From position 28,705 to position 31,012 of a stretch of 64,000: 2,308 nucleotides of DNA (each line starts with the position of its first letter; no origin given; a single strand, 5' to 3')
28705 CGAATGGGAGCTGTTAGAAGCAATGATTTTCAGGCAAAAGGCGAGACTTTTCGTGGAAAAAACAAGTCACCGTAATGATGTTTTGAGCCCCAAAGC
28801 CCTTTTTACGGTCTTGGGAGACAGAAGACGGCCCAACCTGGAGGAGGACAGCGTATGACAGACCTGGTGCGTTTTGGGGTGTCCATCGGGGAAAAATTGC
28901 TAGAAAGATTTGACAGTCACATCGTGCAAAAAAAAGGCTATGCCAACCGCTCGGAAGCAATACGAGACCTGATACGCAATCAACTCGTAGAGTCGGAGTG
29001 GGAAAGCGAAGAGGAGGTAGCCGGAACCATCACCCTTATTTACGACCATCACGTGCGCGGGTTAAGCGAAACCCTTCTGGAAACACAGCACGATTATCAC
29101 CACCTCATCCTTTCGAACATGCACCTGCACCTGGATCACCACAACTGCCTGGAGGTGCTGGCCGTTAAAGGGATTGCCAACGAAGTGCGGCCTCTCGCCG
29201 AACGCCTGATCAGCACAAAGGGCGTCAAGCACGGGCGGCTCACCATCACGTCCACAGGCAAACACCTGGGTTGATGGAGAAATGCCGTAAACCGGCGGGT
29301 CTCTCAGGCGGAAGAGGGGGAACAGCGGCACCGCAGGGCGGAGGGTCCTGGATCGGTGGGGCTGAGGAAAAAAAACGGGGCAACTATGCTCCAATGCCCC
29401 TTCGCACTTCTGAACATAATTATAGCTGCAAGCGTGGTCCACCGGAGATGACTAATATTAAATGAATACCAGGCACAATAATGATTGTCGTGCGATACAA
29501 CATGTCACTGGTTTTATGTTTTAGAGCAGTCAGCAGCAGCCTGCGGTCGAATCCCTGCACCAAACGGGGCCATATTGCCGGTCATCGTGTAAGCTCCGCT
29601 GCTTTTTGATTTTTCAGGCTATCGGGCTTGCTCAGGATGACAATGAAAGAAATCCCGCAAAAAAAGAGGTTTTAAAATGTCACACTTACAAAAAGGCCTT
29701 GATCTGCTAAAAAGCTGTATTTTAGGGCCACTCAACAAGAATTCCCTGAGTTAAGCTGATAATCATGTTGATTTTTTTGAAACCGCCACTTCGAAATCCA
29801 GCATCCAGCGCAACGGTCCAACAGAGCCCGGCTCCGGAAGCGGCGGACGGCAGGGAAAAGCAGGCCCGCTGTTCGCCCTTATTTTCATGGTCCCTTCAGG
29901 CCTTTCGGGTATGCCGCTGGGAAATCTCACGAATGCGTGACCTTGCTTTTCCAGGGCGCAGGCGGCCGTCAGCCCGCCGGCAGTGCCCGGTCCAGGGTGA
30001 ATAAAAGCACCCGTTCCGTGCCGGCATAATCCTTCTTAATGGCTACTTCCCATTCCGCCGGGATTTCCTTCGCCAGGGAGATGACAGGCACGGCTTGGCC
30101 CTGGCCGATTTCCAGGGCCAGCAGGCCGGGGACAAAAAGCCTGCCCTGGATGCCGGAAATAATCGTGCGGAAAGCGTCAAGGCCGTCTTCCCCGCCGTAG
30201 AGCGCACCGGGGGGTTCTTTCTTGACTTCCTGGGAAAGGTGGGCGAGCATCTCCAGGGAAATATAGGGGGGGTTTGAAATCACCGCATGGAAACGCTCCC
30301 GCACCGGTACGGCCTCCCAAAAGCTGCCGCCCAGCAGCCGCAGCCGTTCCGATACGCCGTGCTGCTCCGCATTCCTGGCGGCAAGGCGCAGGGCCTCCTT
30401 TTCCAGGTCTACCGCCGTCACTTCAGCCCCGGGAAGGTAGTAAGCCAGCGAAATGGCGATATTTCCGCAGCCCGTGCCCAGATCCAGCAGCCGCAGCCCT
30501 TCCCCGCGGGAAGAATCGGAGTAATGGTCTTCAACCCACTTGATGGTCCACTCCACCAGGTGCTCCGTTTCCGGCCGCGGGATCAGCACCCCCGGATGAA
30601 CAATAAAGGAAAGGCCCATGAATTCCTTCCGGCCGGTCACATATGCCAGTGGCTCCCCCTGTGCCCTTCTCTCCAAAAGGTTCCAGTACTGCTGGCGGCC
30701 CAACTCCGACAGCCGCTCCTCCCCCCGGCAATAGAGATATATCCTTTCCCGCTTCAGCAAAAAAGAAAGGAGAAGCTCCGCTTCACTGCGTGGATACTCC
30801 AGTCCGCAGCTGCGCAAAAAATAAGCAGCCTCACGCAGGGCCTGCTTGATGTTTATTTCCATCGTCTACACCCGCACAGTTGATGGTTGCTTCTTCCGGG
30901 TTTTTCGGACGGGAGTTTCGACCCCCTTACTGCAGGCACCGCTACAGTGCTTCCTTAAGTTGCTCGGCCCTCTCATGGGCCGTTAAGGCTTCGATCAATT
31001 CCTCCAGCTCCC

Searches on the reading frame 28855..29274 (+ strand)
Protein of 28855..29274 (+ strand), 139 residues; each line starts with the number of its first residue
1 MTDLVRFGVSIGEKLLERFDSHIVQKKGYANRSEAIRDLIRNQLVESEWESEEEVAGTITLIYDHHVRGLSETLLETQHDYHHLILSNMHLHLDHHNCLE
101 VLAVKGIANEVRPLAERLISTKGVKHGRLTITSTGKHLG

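Call 9: search_protein_families(library=pfam, proteins=[window:28855-29274:+])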
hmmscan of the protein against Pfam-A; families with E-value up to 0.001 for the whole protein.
window:28855-29274:+ (139 aa): 2 families
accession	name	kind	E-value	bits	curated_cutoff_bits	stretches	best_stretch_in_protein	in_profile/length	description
PF08753.17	NikR_C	-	4.3e-33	113.8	22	1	56-132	1-77/77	NikR C terminal nickel binding domain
PF01402.27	RHH_1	-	7.2e-06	26.2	20.5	1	6-44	1-37/39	Ribbon-helix-helix protein, copG family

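Call 18: find_encoding_contigs(protein=window:28855-29274:+, flank=10000, max_places=10)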
Protein window:28855-29274:+ (139 aa): 1 contig read that carries it; 1 place shown.
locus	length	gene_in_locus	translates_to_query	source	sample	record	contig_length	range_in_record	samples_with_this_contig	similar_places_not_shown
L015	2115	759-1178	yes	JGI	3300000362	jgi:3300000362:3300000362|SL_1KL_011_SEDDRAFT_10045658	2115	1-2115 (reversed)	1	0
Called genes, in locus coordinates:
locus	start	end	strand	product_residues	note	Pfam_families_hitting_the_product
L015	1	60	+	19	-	?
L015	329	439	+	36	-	-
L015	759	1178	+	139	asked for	PF01402:RHH_1 (weak), PF08753:NikR_C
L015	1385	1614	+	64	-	-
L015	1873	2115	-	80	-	?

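Call 35: find_homologous_proteins(query=window:28855-29271:+, max_evalue=1e-20)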
Query window:28855-29271:+ (139 aa): 7986 proteins with E <= 1e-20 among 8000 candidates; the best 120 are listed.
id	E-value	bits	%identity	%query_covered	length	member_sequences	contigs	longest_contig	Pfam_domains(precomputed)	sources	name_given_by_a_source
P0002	1.4e-84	299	100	100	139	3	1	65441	PF08753.18,PF01402.28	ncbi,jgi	-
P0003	1.7e-64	234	79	99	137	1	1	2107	PF08753.18,PF01402.28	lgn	-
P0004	1.8e-64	234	79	99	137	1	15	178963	PF08753.18,PF01402.28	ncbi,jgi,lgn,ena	-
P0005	4.1e-64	233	81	100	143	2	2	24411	PF08753.18,PF01402.28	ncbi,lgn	-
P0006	1.0e-63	231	81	99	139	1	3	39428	PF08753.18,PF01402.28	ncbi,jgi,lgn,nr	ncbi:MAG: nickel-responsive transcriptional regulator NikR [Dethiobacter sp.]|jgi:CopG family nickel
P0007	6.0e-63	229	79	100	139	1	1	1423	PF08753.18,PF01402.28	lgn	-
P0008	8.8e-63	228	80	99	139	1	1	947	PF08753.18,PF01402.28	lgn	-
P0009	9.2e-63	228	80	99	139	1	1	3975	PF08753.18,PF01402.28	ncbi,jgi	jgi:CopG family nickel-responsive transcriptional regulator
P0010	1.2e-62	228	78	99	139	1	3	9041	PF08753.18,PF01402.28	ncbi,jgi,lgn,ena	-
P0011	3.0e-62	227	79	99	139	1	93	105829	PF08753.18,PF01402.28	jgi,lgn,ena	jgi:CopG family nickel-responsive transcriptional regulator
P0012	3.3e-62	226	78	99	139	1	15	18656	PF08753.18,PF01402.28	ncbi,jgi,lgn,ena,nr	ncbi:MAG TPA: nickel-responsive transcriptional regulator NikR [Firmicutes bacterium]|jgi:CopG famil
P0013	4.6e-62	226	76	99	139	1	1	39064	PF08753.18,PF01402.28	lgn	-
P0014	6.5e-62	225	79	99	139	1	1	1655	PF08753.18,PF01402.28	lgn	-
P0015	6.8e-62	225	78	99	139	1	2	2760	PF08753.18,PF01402.28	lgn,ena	-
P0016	7.2e-62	225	78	99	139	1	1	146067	PF08753.18,PF01402.28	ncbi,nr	ncbi:MAG: nickel-responsive transcriptional regulator NikR [Bacillota bacterium]|nr:nickel-responsiv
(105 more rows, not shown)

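Call 36: list_cluster_members(proteins=[P0002])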
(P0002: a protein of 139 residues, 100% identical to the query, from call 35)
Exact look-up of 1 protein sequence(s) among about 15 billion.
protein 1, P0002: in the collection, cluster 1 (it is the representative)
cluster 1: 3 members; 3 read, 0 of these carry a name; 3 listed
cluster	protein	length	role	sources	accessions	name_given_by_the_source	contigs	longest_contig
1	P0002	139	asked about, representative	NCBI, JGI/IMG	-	-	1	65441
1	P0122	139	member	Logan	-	-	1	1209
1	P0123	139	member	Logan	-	-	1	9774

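Call 37: find_encoding_contigs(protein=P0123, flank=10000)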
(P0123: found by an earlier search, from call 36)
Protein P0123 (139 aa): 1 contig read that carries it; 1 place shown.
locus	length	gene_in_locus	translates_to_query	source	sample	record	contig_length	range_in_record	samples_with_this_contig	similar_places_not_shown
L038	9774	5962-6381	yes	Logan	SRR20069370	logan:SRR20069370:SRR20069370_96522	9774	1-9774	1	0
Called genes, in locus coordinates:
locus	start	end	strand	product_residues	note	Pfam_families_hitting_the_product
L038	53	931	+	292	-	PF00731:AIRC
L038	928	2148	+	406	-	PF01969:Ni_insertion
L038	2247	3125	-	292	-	PF00733:Asn_synthase (weak), PF01171:ATP_bind_3 (weak)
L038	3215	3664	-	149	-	PF01475:FUR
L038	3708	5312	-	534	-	PF02690:Na_Pi_cotrans, PF01895:PhoU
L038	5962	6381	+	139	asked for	PF01402:RHH_1 (weak), PF08753:NikR_C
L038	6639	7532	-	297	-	PF17827:PrmC_N, PF06325:PrmA, PF05175:MTS, PF13847:Methyltransf_31, PF08241:Methyltransf_11 (weak), PF08242:Methyltransf_12 (faint), PF09445:Methyltransf_15 (weak), PF13649:Methyltransf_25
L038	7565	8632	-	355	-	PF03462:PCRF, PF00472:RF-1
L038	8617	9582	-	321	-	PF07136:DUF1385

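Call 38: find_encoding_contigs(protein=P0122, flank=10000)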
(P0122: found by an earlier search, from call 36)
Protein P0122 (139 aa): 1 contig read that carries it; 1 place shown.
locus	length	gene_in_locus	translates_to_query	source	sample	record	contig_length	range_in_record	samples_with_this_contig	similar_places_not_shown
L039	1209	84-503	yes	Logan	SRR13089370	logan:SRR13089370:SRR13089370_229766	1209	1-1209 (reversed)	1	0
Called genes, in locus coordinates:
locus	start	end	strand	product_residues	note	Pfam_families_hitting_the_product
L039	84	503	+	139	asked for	PF01402:RHH_1 (weak), PF08753:NikR_C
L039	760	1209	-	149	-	?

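Call 40: find_encoding_contigs(protein=P0005, flank=10000, max_places=3)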
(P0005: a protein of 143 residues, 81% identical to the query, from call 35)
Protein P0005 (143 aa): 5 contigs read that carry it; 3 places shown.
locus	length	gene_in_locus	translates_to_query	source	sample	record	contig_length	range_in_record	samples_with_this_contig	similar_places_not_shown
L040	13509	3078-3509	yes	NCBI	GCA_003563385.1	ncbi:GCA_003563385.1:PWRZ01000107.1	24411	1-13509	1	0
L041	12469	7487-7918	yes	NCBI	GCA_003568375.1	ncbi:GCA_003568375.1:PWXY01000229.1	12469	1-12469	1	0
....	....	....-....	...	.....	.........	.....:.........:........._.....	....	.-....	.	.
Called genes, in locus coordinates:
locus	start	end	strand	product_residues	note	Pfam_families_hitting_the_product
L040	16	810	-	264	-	-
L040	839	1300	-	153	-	PF01475:FUR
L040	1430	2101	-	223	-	PF09551:Spore_II_R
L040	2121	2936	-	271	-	PF04542:Sigma70_r2, PF04539:Sigma70_r3, PF01381:HTH_3 (faint), PF08281:Sigma70_r4_2 (weak), PF04545:Sigma70_r4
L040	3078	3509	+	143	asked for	PF01402:RHH_1 (weak), PF08753:NikR_C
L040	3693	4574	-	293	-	PF08241:Methyltransf_11 (faint), PF17827:PrmC_N, PF03602:Cons_hypoth95 (weak), PF06325:PrmA (weak), PF05175:MTS, PF13649:Methyltransf_25, PF13847:Methyltransf_31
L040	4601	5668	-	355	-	PF03462:PCRF, PF00472:RF-1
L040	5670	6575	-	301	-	PF07136:DUF1385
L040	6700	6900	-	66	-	PF01197:Ribosomal_L31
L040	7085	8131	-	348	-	PF01476:LysM, PF01551:Peptidase_M23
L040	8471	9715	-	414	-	PF07498:Rho_N, PF07497:Rho_RNA_bind, PF00006:ATP-synt_ab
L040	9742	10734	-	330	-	PF01699:Na_Ca_ex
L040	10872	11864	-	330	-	PF03320:FBPase_glpX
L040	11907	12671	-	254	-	PF00923:TAL_FSA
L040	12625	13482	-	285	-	PF01116:F_bP_aldolase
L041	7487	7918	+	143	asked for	PF01402:RHH_1 (weak), PF08753:NikR_C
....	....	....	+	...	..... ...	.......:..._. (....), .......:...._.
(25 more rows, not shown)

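Call 41: find_encoding_contigs(protein=P0006, flank=10000, max_places=3)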
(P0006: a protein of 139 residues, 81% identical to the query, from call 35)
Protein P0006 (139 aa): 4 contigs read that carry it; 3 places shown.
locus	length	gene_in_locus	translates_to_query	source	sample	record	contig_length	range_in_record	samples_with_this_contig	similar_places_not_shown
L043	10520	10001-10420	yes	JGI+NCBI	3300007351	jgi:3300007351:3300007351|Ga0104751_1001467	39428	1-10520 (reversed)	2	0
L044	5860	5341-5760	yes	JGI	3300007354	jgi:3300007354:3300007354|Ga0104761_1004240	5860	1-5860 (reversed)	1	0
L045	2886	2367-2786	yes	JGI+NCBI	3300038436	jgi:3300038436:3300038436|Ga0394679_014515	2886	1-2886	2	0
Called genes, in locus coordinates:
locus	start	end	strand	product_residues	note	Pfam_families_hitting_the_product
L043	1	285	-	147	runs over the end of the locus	PF00383:dCMP_cyt_deam_1, PF14437:MafB19-deam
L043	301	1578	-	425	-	PF00464:SHMT, PF00155:Aminotran_1_2 (weak)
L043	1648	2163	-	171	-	PF02502:LacAB_rpiB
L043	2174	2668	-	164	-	PF01451:LMWPc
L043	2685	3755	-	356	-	PF01300:Sua5_yciO_yrdC, PF03481:Sua5_C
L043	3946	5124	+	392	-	PF01969:Ni_insertion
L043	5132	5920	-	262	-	PF02540:NAD_synthase (faint), PF01171:ATP_bind_3, PF06508:QueC (faint)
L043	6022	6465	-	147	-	PF01475:FUR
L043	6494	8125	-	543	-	PF02690:Na_Pi_cotrans, PF01895:PhoU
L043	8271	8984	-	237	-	PF09551:Spore_II_R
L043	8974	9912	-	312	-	PF01381:HTH_3 (faint), PF04542:Sigma70_r2, PF04539:Sigma70_r3, PF04545:Sigma70_r4, PF08281:Sigma70_r4_2 (weak)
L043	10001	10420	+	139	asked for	PF01402:RHH_1 (weak), PF08753:NikR_C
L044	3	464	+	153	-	?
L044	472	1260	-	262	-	PF02540:NAD_synthase (faint), PF01171:ATP_bind_3, PF06508:QueC (faint)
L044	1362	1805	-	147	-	PF01475:FUR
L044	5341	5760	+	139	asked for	PF01402:RHH_1 (weak), PF08753:NikR_C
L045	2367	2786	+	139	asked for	PF01402:RHH_1 (weak), PF08753:NikR_C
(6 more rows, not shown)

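Call 42: find_encoding_contigs(protein=P0004, flank=10000, max_places=3)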
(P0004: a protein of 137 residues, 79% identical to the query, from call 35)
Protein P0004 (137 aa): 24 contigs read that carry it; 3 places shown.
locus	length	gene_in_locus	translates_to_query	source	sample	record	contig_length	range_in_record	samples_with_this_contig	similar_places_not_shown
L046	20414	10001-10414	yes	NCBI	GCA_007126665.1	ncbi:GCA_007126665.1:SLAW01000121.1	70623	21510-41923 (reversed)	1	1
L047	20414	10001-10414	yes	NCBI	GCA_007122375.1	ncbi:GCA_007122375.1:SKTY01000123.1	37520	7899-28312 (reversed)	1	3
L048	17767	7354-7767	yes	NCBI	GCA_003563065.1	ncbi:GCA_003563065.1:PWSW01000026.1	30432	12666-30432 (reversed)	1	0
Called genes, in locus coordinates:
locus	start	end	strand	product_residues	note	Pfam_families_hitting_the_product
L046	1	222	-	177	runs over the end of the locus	PF00430:ATP-synt_B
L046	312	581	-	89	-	PF00137:ATP-synt_C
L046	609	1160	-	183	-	PF00137:ATP-synt_C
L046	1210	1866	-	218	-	PF00119:ATP-synt_A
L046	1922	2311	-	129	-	PF03899:ATP-synt_I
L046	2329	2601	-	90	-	PF09527:ATPase_gene1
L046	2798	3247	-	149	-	PF00383:dCMP_cyt_deam_1, PF14437:MafB19-deam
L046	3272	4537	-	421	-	PF00464:SHMT, PF00155:Aminotran_1_2, PF01212:Beta_elim_lyase (faint)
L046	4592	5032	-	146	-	PF02502:LacAB_rpiB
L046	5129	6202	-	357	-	PF01300:Sua5_yciO_yrdC, PF03481:Sua5_C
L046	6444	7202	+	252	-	PF00731:AIRC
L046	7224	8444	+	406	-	PF01969:Ni_insertion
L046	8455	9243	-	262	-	PF01171:ATP_bind_3 (weak), PF06508:QueC (faint)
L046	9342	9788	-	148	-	PF01475:FUR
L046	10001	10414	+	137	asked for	PF01402:RHH_1, PF08753:NikR_C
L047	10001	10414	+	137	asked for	PF01402:RHH_1, PF08753:NikR_C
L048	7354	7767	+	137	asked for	PF01402:RHH_1, PF08753:NikR_C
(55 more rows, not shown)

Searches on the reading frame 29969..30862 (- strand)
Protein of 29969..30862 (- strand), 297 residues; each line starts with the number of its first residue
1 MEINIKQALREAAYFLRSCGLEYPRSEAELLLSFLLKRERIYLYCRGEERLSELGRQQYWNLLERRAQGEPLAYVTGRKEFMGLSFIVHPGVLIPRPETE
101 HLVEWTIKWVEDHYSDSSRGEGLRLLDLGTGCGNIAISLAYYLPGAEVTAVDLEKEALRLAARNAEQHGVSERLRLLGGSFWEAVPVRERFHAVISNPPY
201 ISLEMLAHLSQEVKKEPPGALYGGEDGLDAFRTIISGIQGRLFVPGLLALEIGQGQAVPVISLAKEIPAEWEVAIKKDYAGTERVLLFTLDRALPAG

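Call 9: search_protein_families(library=pfam, proteins=[window:29969-30862:-])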
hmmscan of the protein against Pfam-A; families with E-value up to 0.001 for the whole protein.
window:29969-30862:- (297 aa): 9 families
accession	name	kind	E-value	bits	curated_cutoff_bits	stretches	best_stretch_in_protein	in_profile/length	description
PF17827.6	PrmC_N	-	8.9e-20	71.5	23.4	1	7-77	1-71/71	PrmC N-terminal domain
PF05175.20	MTS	-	6.1e-12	45.9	23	1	124-201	34-109/170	Methyltransferase small domain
PF13649.12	Methyltransf_25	-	3.6e-10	40.8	27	1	126-205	2-81/97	Methyltransferase domain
PF13847.12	Methyltransf_31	-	4.6e-10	39.8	27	1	121-197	3-81/145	Methyltransferase domain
PF06325.19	PrmA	-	2.5e-07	30.9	22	1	121-214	161-247/296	Ribosomal protein L11 methyltransferase (PrmA)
PF09445.16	Methyltransf_15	-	1.3e-05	25.3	22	1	125-185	4-62/165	RNA cap guanine-N2 methyltransferase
PF08242.18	Methyltransf_12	-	2.8e-05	25.2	30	1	126-170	1-47/98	Methyltransferase domain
PF10294.15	Methyltransf_16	-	8e-05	22.9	21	1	110-171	32-97/174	Lysine methyltransferase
PF08241.18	Methyltransf_11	-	0.00011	23.2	21.2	1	126-197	1-67/95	Methyltransferase domain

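Call 64: find_encoding_contigs(protein=window:29969-30862:-, flank=3000, max_places=10)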
Protein window:29969-30862:- (297 aa): 2 contigs read that carry it; 1 place shown.
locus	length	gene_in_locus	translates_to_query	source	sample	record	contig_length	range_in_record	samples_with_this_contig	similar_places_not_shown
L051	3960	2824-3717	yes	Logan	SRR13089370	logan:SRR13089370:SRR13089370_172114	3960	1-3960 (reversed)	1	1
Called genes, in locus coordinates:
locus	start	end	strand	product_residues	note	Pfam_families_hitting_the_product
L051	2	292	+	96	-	?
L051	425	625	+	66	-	PF01197:Ribosomal_L31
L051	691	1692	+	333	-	PF07136:DUF1385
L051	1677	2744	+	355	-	PF03462:PCRF, PF00472:RF-1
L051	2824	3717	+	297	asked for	PF17827:PrmC_N, PF06325:PrmA (weak), PF05175:MTS, PF13847:Methyltransf_31, PF09445:Methyltransf_15 (weak), PF13649:Methyltransf_25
